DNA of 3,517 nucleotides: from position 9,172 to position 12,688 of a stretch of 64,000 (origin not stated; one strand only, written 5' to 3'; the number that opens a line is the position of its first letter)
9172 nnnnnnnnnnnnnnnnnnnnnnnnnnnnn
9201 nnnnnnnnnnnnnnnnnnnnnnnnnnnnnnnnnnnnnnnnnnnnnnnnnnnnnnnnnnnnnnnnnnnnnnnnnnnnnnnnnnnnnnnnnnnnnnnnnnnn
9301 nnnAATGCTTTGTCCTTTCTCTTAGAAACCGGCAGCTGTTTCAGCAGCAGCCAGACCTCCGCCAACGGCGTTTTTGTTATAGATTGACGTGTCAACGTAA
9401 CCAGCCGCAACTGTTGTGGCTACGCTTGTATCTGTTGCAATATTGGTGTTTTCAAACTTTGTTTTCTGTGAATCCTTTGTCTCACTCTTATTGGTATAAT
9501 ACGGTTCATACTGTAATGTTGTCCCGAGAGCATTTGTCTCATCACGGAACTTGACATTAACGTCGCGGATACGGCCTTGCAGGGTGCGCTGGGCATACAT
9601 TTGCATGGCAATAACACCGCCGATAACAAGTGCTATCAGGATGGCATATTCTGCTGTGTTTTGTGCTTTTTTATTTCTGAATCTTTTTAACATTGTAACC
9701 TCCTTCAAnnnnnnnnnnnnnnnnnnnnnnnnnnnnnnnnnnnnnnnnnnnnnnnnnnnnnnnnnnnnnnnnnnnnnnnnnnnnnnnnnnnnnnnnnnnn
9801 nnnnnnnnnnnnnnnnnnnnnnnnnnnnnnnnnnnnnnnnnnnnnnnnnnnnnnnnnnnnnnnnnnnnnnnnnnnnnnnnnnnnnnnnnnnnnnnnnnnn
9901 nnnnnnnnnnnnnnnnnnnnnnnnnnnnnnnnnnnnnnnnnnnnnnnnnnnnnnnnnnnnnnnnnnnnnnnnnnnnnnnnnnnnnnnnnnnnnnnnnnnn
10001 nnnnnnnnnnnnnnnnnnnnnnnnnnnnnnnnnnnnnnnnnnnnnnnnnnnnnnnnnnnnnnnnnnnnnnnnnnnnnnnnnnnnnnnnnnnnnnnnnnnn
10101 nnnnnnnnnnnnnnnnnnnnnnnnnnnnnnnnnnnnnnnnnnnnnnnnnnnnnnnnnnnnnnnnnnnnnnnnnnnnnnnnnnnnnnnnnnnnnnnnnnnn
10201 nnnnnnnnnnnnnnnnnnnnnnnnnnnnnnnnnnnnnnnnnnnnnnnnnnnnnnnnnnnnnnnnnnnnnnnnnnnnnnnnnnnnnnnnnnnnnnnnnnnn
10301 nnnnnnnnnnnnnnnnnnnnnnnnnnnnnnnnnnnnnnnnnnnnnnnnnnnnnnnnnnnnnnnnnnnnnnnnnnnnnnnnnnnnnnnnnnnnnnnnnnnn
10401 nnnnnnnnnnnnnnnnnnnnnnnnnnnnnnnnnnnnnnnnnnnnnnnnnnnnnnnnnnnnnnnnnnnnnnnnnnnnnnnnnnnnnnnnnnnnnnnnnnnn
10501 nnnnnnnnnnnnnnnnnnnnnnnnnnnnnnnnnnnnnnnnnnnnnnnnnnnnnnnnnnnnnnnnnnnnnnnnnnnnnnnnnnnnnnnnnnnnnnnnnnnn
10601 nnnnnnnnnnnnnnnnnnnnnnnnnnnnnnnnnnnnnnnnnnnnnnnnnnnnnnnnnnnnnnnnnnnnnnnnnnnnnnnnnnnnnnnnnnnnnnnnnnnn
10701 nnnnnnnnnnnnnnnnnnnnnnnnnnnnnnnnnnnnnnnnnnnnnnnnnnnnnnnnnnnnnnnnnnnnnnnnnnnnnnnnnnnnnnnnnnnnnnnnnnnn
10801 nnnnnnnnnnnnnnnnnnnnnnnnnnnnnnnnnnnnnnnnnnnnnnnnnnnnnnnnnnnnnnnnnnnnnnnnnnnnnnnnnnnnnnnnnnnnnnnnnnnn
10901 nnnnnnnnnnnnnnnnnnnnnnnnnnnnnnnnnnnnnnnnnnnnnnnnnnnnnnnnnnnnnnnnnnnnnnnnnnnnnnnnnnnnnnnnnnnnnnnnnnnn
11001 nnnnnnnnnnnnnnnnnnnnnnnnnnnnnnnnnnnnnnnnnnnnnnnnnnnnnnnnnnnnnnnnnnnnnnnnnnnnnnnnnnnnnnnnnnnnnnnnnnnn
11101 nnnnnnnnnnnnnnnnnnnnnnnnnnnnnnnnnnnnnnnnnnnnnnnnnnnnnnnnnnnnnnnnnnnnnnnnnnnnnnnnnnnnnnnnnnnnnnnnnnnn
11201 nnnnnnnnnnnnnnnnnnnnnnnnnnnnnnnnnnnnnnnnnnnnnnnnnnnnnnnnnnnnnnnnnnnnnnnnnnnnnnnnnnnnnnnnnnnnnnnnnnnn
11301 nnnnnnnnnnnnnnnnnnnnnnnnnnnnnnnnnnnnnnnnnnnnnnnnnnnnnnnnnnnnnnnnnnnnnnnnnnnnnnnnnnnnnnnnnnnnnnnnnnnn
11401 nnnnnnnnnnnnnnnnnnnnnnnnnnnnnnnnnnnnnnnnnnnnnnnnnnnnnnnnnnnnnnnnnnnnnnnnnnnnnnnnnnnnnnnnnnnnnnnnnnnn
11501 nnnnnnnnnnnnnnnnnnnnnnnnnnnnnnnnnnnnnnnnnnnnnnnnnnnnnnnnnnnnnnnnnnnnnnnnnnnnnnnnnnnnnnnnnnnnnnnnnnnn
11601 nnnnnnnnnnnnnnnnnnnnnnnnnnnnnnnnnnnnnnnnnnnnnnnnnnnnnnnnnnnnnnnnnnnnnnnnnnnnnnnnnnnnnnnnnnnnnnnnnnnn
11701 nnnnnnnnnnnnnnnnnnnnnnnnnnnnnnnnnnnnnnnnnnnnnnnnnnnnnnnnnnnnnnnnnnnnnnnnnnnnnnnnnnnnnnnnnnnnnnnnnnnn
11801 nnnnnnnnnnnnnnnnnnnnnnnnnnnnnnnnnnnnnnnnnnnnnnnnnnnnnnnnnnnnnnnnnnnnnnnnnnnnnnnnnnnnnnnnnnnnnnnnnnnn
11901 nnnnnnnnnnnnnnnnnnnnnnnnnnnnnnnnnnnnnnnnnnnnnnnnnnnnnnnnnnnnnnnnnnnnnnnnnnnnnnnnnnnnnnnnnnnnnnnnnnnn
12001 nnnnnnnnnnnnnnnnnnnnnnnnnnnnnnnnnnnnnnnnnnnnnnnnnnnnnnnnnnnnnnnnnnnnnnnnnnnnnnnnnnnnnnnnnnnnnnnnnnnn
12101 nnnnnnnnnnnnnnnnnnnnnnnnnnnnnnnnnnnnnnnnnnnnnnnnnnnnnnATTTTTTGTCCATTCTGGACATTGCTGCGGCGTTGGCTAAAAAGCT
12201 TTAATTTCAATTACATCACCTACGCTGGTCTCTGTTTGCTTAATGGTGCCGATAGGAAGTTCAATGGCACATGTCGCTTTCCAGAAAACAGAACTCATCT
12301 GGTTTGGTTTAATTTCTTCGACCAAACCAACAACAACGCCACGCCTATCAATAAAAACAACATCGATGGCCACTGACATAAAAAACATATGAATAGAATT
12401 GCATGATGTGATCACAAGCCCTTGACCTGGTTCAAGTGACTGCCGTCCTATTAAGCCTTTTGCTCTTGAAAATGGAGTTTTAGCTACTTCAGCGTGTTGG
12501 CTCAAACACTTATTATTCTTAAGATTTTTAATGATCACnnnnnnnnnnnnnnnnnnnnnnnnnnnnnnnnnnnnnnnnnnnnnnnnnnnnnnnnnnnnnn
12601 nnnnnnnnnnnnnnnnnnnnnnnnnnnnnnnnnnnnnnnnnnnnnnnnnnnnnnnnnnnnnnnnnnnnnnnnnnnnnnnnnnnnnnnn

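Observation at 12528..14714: Single-polypeptide fusion of CpaE/TadZ-like MinD-type ATPase to CpaF/TadA secretion ATPase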

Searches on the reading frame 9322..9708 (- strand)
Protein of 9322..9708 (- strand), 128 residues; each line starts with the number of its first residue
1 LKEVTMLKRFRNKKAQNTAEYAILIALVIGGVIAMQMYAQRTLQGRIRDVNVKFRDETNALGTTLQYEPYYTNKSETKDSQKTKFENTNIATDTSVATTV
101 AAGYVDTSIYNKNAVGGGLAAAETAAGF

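Call 3: search_protein_families(library=pfam, proteins=[window:9322-9708:-], max_evalue=0.01)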
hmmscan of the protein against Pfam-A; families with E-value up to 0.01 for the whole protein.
window:9322-9708:- (128 aa): 1 family
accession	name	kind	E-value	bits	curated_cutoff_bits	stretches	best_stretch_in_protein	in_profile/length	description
PF11694.13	DUF3290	-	0.00012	22.5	31.3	1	12-99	11-97/144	Protein of unknown function (DUF3290)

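Call 64: search_protein_families(library=ncbifam, proteins=[window:9322-9708:-], max_evalue=0.01)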
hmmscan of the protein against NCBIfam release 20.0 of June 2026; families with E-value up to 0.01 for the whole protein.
window:9322-9708:- (128 aa): 0 families

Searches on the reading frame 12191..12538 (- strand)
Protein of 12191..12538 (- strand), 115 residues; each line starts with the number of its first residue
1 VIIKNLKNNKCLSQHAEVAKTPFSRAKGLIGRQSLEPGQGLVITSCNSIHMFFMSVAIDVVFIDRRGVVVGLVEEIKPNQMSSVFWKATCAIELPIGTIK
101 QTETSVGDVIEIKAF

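Call 3: search_protein_families(library=pfam, proteins=[window:12191-12538:-], max_evalue=0.01)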
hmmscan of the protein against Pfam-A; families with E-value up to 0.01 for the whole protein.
window:12191-12538:- (115 aa): 1 family
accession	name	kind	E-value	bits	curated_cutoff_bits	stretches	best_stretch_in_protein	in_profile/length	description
PF02643.20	DUF192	-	4.6e-20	72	27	1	16-112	3-96/96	Uncharacterized ACR, COG1430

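Call 4: search_protein_families(library=ncbifam, proteins=[window:12191-12538:-], max_evalue=0.01)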
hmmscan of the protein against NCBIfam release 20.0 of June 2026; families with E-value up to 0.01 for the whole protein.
window:12191-12538:- (115 aa): 1 family
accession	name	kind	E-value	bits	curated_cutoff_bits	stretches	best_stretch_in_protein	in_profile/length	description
NF002996.0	PRK03760.1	equivalog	4.6e-15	55.6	146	1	4-113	5-117/121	hypothetical protein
